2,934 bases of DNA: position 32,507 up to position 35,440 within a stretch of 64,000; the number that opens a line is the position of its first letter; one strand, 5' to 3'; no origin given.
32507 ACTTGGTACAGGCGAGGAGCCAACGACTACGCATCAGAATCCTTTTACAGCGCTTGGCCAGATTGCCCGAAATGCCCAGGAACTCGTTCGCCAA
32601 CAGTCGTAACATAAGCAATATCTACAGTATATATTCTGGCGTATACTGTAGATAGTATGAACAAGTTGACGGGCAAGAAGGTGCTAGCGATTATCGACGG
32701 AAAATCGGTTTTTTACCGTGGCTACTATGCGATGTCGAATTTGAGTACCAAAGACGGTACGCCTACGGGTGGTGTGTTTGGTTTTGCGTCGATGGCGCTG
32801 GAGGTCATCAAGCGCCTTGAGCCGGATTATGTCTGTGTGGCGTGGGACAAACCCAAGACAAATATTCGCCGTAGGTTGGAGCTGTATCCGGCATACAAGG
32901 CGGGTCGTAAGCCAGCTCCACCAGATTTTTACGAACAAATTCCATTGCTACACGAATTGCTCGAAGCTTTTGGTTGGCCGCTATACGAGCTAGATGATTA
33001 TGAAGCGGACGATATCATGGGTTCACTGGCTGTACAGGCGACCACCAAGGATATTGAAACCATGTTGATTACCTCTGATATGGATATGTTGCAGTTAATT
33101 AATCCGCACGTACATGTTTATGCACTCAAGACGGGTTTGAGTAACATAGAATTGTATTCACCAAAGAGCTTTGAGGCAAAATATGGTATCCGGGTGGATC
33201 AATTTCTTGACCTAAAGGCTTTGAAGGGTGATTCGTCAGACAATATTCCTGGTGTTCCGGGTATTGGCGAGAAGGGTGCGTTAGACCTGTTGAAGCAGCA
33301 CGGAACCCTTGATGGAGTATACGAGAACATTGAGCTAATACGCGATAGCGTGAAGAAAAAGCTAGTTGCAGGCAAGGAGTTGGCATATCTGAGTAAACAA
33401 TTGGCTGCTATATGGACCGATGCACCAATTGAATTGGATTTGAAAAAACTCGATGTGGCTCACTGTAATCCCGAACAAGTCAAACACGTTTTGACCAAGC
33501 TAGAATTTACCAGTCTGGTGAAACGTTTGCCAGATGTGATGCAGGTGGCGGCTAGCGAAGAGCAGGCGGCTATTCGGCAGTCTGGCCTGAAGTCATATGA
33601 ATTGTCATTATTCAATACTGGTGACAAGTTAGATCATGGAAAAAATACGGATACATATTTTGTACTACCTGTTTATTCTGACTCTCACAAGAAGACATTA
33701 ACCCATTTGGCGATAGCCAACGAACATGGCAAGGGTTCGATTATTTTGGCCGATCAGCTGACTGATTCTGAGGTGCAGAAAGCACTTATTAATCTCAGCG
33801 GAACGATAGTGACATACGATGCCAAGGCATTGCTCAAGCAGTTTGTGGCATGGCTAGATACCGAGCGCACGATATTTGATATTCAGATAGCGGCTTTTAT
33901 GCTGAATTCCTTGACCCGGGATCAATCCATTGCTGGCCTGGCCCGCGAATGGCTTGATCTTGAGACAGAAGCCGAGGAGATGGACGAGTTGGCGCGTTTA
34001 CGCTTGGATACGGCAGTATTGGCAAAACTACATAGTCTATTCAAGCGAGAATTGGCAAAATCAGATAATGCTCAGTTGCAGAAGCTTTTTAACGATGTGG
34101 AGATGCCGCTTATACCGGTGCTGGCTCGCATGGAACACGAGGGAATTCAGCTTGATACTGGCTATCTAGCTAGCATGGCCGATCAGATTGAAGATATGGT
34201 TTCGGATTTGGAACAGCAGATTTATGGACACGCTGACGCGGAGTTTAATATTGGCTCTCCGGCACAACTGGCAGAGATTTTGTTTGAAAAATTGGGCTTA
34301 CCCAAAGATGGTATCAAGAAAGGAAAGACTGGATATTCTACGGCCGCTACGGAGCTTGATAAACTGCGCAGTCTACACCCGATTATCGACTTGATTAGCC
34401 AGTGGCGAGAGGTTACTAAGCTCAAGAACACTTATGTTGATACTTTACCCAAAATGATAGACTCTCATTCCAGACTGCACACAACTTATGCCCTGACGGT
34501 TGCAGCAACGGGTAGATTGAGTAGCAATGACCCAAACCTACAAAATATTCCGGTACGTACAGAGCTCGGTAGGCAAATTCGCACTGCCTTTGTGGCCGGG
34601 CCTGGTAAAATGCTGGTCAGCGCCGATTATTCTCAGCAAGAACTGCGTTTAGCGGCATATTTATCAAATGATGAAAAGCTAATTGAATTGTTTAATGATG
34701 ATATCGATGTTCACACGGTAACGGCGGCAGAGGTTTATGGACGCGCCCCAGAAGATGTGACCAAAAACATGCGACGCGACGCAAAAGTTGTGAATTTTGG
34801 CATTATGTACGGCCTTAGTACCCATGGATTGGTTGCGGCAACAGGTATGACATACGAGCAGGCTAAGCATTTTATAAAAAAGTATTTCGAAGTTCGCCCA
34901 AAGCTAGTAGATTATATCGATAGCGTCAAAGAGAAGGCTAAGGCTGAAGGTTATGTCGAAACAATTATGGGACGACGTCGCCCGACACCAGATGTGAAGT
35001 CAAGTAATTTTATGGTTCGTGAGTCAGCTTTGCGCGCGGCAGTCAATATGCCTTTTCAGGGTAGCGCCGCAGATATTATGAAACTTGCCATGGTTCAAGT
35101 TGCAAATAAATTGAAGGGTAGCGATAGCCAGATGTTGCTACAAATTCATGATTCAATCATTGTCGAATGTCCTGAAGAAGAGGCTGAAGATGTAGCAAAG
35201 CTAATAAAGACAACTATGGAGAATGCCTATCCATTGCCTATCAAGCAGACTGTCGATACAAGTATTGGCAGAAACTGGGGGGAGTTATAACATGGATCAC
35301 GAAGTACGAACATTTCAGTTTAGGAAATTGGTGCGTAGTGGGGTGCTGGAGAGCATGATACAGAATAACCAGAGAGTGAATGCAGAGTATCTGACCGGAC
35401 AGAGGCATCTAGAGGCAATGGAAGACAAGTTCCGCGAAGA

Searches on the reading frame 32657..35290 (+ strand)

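Call 83: search_protein_families(library=pfam, proteins=[window:32657-35290:+], max_evalue=0.00001)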
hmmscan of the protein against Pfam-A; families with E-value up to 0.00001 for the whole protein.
window:32657-35290:+ (877 aa): 3 families
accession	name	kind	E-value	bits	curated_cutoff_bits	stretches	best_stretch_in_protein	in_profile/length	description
PF00476.26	DNA_pol_A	-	2.3e-144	481.5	34.3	1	503-876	3-381/381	DNA polymerase family A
PF02739.22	5_3_exonuc_N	-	1.2e-49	168.6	34.3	1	10-177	2-164/164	5'-3' exonuclease, N-terminal resolvase-like domain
PF01367.25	5_3_exonuc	-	2.6e-29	102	40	1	180-271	3-95/97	5'-3' exonuclease, C-terminal SAM fold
